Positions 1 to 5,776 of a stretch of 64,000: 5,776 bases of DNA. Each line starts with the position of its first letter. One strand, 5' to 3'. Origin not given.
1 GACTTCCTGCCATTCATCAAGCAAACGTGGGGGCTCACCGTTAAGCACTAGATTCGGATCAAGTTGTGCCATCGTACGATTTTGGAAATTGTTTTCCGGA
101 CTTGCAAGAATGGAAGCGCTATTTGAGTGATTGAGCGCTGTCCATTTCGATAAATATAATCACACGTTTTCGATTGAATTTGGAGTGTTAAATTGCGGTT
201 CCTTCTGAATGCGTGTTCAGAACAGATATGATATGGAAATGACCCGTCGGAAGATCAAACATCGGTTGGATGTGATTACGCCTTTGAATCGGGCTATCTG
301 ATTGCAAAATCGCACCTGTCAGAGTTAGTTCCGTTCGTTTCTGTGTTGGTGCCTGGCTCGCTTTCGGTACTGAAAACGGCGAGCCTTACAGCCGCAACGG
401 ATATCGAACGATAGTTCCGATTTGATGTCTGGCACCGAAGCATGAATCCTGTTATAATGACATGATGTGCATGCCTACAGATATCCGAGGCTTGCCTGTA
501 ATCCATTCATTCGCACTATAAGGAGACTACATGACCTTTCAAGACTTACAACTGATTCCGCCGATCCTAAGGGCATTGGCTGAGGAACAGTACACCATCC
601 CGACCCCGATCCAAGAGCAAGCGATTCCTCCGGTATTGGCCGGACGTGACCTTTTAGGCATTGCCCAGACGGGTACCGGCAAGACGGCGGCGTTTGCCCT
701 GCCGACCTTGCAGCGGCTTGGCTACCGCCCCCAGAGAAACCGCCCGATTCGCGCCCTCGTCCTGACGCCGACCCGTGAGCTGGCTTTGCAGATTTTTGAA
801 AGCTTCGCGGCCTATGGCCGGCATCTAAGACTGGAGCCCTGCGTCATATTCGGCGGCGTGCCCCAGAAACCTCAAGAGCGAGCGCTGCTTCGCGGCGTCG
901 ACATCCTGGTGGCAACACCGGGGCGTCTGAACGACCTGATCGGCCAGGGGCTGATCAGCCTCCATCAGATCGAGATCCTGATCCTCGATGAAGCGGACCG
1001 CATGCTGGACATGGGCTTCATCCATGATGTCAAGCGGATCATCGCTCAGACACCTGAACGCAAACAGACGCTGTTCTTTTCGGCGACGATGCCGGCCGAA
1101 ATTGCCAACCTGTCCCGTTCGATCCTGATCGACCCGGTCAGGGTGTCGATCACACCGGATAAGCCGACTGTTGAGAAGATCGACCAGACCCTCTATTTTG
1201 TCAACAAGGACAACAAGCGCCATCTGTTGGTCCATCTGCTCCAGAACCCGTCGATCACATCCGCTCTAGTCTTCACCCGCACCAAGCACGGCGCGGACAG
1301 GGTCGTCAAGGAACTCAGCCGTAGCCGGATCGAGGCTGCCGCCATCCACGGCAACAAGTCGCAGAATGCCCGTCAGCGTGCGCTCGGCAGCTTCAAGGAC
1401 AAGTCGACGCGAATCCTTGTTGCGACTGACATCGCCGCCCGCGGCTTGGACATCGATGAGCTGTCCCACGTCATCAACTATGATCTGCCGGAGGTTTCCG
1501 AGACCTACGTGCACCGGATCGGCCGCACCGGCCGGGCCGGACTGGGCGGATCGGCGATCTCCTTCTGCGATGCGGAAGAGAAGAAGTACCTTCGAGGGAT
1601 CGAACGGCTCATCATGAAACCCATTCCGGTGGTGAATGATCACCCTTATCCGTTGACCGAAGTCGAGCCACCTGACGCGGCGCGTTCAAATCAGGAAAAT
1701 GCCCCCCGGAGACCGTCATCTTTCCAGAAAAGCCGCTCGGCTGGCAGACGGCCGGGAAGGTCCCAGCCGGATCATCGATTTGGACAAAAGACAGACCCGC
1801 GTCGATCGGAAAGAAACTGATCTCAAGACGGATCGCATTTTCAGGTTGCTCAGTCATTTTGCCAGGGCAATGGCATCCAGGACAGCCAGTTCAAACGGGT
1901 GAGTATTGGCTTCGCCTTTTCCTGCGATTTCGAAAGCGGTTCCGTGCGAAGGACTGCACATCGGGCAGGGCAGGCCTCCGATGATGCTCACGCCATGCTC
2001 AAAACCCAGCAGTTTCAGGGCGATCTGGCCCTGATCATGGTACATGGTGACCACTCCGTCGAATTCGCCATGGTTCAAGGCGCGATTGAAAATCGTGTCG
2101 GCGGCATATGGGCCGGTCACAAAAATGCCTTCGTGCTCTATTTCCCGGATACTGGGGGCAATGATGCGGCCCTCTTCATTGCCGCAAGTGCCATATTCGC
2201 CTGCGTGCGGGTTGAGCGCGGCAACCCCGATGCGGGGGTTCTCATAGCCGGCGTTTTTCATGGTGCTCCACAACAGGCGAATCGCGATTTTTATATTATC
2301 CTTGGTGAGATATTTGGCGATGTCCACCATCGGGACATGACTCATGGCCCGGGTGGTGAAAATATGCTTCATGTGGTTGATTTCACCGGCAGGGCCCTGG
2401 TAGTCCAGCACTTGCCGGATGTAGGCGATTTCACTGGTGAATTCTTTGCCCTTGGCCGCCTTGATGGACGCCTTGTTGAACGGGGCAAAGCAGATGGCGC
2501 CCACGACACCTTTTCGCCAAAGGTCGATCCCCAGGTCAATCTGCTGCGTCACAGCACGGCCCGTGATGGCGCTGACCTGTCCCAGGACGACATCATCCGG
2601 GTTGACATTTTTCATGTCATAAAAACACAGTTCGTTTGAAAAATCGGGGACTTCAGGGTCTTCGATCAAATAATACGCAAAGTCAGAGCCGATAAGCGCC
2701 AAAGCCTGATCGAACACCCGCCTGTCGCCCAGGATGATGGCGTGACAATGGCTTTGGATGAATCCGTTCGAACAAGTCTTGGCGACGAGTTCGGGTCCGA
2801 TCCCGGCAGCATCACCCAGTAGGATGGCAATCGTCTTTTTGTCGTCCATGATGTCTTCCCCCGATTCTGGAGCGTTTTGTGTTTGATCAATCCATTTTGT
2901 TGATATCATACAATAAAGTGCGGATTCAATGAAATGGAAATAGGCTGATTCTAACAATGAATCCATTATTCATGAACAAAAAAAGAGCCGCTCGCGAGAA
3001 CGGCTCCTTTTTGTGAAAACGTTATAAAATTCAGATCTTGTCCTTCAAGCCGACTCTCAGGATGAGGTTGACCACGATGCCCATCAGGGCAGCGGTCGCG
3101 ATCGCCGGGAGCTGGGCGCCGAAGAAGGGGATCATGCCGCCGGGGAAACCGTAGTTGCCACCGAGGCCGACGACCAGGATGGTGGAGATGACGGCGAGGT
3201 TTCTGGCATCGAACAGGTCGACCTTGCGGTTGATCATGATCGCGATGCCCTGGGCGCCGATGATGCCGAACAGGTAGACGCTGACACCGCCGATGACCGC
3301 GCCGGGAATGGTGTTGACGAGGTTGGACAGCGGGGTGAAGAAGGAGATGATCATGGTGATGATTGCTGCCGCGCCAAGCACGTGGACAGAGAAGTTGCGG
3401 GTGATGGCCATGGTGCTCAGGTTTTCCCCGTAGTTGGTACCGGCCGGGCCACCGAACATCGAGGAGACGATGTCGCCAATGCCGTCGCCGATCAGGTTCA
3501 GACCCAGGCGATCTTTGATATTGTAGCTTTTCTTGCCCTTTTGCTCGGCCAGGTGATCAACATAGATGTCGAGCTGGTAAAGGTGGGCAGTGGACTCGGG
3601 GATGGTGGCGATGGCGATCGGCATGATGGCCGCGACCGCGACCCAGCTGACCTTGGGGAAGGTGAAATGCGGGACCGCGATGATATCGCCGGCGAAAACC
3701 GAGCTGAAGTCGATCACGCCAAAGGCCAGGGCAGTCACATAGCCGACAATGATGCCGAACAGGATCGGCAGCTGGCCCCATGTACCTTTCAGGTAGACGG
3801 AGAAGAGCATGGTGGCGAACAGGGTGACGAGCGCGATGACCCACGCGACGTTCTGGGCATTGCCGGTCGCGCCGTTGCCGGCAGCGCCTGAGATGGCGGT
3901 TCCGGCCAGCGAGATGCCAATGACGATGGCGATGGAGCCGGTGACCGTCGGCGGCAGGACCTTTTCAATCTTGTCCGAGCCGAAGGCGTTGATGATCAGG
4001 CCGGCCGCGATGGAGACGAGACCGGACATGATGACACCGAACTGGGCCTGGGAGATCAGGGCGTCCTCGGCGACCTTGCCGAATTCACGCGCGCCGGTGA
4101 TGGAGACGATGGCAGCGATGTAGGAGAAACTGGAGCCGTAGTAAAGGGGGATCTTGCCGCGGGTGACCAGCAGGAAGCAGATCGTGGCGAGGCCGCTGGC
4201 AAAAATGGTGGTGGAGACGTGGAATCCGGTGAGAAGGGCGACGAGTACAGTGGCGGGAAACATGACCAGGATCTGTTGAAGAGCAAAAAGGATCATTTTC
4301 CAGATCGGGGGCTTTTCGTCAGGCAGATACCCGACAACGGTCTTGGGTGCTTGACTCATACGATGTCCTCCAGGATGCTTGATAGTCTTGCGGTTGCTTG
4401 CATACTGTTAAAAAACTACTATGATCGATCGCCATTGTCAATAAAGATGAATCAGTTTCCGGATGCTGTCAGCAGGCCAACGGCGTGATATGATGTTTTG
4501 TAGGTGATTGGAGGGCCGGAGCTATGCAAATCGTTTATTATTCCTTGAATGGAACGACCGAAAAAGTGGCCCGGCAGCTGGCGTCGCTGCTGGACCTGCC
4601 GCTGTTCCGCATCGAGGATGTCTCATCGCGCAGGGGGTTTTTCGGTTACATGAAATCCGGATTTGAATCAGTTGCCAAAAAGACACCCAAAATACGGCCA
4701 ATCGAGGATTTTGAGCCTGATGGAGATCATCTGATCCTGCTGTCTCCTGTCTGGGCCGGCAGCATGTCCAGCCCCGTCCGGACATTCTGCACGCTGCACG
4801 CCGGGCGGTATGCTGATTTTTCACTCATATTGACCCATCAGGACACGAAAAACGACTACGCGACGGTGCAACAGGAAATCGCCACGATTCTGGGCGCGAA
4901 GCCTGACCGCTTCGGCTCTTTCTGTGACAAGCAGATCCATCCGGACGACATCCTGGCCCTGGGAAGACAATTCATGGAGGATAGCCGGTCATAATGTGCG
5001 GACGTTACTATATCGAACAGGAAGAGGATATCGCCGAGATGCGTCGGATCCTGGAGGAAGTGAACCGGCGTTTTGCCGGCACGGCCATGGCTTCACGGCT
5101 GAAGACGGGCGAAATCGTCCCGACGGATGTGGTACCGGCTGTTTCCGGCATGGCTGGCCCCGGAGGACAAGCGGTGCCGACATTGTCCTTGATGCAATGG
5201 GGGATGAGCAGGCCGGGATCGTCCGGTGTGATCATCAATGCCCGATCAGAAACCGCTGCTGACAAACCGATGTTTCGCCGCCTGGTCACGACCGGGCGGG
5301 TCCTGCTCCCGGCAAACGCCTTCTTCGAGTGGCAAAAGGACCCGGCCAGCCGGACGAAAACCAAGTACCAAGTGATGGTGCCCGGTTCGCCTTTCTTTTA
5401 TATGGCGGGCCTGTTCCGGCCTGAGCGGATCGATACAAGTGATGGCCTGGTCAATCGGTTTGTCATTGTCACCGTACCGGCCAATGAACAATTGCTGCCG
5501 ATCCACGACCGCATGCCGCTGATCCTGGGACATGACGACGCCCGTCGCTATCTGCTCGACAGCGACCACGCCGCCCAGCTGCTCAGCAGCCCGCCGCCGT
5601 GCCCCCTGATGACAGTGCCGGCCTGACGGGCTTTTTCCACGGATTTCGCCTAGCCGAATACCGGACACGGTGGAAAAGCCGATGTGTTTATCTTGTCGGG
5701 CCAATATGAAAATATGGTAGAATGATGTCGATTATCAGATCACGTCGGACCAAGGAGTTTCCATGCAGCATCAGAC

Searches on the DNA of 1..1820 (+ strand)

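Call 94: search_rna_families(source=window, start=1, end=600, threshold=evalue, max_evalue=1)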
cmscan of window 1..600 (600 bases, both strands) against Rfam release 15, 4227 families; matches with E-value up to 1: 0.
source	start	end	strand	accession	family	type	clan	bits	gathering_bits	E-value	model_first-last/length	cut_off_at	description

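Call 95: search_rna_families(source=L095, start=3780, end=4100, threshold=evalue, max_evalue=1)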
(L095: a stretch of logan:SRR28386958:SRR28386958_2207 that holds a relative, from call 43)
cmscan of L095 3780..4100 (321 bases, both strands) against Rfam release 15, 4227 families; matches with E-value up to 1: 2.
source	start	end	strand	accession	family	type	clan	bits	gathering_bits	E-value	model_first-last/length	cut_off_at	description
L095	3943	3985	-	RF04272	mir-8908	Gene; miRNA;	CL00136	16.9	74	0.48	22-64/86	no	mir-8908 microRNA precursor family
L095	3960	4053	-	RF00430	SNORA54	Gene; snRNA; snoRNA; HACA-box;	CL00034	16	60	0.8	1-129/129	no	Small nucleolar RNA SNORA54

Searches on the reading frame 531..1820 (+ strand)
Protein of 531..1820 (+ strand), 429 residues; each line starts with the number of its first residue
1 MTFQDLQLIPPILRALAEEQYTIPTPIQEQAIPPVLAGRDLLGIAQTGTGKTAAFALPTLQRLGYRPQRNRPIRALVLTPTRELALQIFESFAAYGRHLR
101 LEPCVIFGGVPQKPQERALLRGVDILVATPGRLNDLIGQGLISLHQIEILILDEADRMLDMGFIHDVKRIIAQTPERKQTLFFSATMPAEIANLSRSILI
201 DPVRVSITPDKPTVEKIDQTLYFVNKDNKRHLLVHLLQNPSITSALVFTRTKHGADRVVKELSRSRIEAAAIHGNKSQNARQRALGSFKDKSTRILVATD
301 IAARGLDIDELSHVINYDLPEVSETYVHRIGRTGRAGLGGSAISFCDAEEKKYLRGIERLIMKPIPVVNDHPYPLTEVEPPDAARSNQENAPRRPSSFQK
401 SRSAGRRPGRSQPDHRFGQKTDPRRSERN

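Call 24: search_protein_families(library=pfam, proteins=[window:531-1820:+])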
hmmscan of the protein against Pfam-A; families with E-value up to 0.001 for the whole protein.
window:531-1820:+ (429 aa): 3 families
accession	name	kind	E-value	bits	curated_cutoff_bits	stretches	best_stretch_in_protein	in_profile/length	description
PF00270.35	DEAD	-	6.3e-51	172.9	26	1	25-193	1-166/167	DEAD/DEAH box helicase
PF00271.37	Helicase_C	-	4.3e-31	107.9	23.5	1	229-337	2-110/110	Helicase conserved C-terminal domain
PF04851.21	ResIII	-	1.7e-07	31.7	22.5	1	28-187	8-162/164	Type III restriction enzyme, res subunit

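Call 42: find_homologous_proteins(query=window:531-1820:+, max_evalue=1e-100)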
Query window:531-1820:+ (429 aa): 8000 proteins with E <= 1e-100 among 8000 candidates; the best 120 are listed.
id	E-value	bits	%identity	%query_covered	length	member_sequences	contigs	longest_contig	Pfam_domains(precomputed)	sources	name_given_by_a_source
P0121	2.0e-280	948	100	100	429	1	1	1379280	PF00270.36,PF00271.38,PF04851.22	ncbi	-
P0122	2.2e-187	641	73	94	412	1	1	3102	PF00270.36,PF00271.38,PF04851.22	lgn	-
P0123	8.7e-186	636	71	93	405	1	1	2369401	PF00270.36,PF00271.38,PF04851.22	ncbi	-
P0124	1.3e-183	629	75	91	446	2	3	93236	PF00270.36,PF00271.38,PF04851.22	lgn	-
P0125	2.9e-183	628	73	91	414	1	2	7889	PF00270.36,PF00271.38,PF04851.22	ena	-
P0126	3.3e-182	624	75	87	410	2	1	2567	PF00270.36,PF00271.38,PF04851.22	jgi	jgi:ATP-dependent RNA helicase RhlE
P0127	4.0e-182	624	76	88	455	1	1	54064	PF00270.36,PF00271.38,PF04851.22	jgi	-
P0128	2.2e-181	621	76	88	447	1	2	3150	PF00270.36,PF00271.38,PF04851.22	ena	-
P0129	1.2e-179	616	68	100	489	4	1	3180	PF00270.36,PF00271.38,PF04851.22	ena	-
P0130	3.0e-178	611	74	88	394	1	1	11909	PF00270.36,PF00271.38,PF04851.22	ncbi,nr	ncbi:MAG: DEAD/DEAH box helicase, partial [Bacillota bacterium]|nr:DEAD/DEAH box helicase [Bacillota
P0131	7.0e-178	610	74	87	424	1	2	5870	PF00270.36,PF00271.38,PF04851.22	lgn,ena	-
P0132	9.3e-178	609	70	95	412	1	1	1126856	PF00270.36,PF00271.38,PF04851.22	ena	-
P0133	9.8e-178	609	73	88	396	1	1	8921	PF00270.36,PF00271.38,PF04851.22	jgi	-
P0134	2.4e-176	605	69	94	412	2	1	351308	PF00270.36,PF00271.38,PF04851.22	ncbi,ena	-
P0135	6.3e-176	603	69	97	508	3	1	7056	PF00270.36,PF00271.38,PF04851.22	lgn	-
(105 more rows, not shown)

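Call 43: find_encoding_contigs(protein=P0124, flank=10000, max_places=3)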
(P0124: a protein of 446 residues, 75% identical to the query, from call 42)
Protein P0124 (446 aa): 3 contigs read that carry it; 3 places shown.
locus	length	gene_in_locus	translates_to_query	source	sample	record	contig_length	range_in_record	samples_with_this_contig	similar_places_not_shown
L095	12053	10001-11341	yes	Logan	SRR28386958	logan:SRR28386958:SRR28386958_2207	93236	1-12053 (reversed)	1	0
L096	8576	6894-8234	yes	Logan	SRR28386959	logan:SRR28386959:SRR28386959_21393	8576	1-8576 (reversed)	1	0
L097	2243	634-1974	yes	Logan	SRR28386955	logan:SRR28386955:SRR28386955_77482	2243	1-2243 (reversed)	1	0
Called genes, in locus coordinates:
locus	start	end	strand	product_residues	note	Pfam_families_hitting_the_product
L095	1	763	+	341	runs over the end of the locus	PF00248:Aldo_ket_red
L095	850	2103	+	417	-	-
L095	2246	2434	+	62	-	-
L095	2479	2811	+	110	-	PF02635:DsrE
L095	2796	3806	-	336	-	PF01408:GFO_IDH_MocA, PF02894:GFO_IDH_MocA_C (weak), PF22725:GFO_IDH_MocA_C3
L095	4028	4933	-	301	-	PF27998:ArabinogalactanP (weak)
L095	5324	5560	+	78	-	PF03625:DUF302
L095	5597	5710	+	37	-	-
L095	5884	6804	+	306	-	PF01515:PTA_PTB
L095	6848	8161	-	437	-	PF05673:DUF815, PF13191:AAA_16 (weak), PF25199:nSTAND_NTPase5 (weak), PF13401:AAA_22 (faint), PF20720:nSTAND3 (weak), PF00004:AAA (weak)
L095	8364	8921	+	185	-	PF03551:PadR, PF10400:Vir_act_alpha_C (weak)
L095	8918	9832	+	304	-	PF00889:EF_TS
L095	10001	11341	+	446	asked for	PF00270:DEAD, PF04851:ResIII, PF00271:Helicase_C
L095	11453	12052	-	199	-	?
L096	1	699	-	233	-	?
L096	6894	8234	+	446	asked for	PF00270:DEAD, PF04851:ResIII, PF00271:Helicase_C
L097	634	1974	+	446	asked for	PF00270:DEAD, PF04851:ResIII, PF00271:Helicase_C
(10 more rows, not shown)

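Call 44: find_encoding_contigs(protein=P0128, flank=10000, max_places=3)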
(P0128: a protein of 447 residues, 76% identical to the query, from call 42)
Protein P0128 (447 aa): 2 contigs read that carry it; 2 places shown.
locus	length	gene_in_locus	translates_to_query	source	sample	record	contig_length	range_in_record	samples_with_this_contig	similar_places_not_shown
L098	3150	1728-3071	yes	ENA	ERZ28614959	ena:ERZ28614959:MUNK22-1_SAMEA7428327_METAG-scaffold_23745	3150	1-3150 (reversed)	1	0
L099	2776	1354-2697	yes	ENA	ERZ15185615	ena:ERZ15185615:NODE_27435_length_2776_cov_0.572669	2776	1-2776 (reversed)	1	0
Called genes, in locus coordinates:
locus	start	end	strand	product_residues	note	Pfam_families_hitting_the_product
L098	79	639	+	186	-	PF03551:PadR, PF10400:Vir_act_alpha_C (weak)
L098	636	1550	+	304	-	PF00889:EF_TS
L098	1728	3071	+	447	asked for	PF00270:DEAD, PF04851:ResIII (weak), PF00271:Helicase_C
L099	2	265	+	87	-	?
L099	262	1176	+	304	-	PF00889:EF_TS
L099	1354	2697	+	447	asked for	PF00270:DEAD, PF04851:ResIII (weak), PF00271:Helicase_C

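Call 55: find_encoding_contigs(protein=P0121, flank=10000, max_places=3)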
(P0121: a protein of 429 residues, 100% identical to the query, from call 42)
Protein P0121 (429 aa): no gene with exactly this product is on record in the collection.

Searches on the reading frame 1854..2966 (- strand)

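Call 24: search_protein_families(library=pfam, proteins=[window:1854-2966:-])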
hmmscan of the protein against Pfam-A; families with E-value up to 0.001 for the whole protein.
window:1854-2966:- (370 aa): 1 family
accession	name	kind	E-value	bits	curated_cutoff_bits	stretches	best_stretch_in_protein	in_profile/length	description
PF04166.17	PdxA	-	1.5e-74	251.4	27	1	73-362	2-283/286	Pyridoxal phosphate biosynthetic protein PdxA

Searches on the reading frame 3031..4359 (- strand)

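Call 24: search_protein_families(library=pfam, proteins=[window:3031-4359:-])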
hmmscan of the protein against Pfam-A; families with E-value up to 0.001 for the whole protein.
window:3031-4359:- (442 aa): 1 family
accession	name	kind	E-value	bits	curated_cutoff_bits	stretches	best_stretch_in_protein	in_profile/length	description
PF00860.26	Xan_ur_permease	-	1.3e-71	241.8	27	1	21-404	2-386/389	Permease family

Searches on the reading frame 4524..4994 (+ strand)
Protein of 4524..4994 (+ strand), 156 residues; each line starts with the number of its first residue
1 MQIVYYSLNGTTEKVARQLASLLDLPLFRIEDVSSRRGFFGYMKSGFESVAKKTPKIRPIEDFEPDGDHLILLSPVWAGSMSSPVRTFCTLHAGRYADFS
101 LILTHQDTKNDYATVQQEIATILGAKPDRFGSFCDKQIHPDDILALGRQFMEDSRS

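Call 53: search_protein_families(library=pfam, proteins=[window:4524-4994:+])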
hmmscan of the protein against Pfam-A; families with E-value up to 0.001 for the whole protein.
window:4524-4994:+ (156 aa): 1 family
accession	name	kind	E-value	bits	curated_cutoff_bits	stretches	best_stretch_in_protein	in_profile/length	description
PF12724.12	Flavodoxin_5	-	1.1e-05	26.2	27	0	66-133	43-114/145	Flavodoxin domain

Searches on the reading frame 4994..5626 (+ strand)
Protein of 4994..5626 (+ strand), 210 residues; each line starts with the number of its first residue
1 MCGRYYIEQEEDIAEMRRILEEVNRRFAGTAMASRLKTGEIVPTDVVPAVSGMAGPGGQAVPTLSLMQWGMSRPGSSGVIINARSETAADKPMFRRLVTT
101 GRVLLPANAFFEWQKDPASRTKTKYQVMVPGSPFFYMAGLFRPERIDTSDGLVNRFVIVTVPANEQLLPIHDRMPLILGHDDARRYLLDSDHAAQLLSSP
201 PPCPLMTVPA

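Call 53: search_protein_families(library=pfam, proteins=[window:4994-5626:+])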
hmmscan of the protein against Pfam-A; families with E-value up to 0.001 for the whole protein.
window:4994-5626:+ (210 aa): 1 family
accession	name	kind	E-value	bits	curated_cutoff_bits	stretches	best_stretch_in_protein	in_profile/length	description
PF02586.19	SRAP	-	4e-34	118.5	27.1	1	1-196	1-193/214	SOS response associated peptidase (SRAP)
